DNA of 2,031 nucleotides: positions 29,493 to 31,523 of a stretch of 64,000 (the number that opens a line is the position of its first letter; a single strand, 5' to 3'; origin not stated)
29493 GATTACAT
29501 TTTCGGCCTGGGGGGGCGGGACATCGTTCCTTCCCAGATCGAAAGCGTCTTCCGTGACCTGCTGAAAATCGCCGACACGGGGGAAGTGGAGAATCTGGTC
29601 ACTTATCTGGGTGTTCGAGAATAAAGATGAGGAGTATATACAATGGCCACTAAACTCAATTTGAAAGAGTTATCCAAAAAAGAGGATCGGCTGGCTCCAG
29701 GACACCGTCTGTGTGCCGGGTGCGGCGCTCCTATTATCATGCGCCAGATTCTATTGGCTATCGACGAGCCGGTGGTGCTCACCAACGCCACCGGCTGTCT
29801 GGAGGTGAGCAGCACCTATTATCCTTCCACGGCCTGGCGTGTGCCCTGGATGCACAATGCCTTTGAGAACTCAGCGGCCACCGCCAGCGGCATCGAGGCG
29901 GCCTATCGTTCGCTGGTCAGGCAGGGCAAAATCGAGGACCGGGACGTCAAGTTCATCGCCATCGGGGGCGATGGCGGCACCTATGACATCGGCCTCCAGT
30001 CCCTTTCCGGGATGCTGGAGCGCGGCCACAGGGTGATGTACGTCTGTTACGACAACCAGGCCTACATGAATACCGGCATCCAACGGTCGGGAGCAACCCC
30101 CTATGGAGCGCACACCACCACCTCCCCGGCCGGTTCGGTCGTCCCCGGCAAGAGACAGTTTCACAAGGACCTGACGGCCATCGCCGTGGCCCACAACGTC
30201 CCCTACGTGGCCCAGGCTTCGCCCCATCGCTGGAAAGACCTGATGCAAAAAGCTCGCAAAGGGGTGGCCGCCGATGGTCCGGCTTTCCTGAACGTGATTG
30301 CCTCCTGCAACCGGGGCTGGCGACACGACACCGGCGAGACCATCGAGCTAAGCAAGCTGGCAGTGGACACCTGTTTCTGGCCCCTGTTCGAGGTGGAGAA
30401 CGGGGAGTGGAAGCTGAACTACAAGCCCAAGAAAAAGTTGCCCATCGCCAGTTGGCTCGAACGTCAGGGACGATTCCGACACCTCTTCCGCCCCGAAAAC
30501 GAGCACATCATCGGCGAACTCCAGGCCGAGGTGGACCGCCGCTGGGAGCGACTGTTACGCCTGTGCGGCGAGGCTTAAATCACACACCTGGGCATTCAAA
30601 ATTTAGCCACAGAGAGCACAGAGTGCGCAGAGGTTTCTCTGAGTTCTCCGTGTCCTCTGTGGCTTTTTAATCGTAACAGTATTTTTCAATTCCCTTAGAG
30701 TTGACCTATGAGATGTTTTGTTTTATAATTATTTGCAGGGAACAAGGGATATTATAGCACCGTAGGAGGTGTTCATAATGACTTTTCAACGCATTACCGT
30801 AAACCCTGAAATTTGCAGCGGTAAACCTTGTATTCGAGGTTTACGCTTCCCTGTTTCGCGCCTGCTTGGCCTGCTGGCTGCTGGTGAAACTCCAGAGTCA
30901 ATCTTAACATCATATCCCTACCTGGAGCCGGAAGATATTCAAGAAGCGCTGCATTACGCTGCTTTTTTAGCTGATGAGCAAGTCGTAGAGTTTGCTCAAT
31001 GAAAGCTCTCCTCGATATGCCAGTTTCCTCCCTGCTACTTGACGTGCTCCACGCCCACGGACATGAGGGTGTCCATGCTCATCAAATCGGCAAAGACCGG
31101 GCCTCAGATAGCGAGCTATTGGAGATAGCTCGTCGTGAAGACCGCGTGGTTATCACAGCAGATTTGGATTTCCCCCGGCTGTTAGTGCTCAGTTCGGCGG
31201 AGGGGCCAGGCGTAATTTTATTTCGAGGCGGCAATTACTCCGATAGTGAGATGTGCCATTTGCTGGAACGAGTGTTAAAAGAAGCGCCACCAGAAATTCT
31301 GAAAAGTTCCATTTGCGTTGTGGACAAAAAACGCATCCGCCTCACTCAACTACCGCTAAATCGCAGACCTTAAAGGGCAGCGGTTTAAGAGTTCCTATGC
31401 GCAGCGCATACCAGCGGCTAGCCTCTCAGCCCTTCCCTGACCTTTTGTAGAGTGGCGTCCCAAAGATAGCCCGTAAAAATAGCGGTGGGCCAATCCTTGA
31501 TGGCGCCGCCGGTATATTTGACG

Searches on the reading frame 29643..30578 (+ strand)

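Call 29: search_protein_families(library=pfam, proteins=[window:29643-30578:+], max_evalue=0.001)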
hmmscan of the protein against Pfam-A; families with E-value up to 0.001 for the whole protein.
window:29643-30578:+ (311 aa): 1 family
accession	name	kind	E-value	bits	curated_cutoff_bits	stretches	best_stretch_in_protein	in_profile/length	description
PF02775.26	TPP_enzyme_C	-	4.9e-20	72.3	21.9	1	50-218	2-151/151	Thiamine pyrophosphate enzyme, C-terminal TPP binding domain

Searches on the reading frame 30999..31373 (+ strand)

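Call 30: search_protein_families(library=pfam, proteins=[window:30999-31373:+], max_evalue=0.001)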
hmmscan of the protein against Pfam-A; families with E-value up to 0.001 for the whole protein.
window:30999-31373:+ (124 aa): 2 families
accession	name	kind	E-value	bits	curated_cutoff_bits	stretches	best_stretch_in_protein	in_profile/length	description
PF18480.7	DUF5615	-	4.9e-21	75.1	23.8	1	1-110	1-109/110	Domain of unknown function (DUF5615)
PF18478.7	PIN_10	-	0.00064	20.2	26.2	1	1-58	1-62/84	PIN like domain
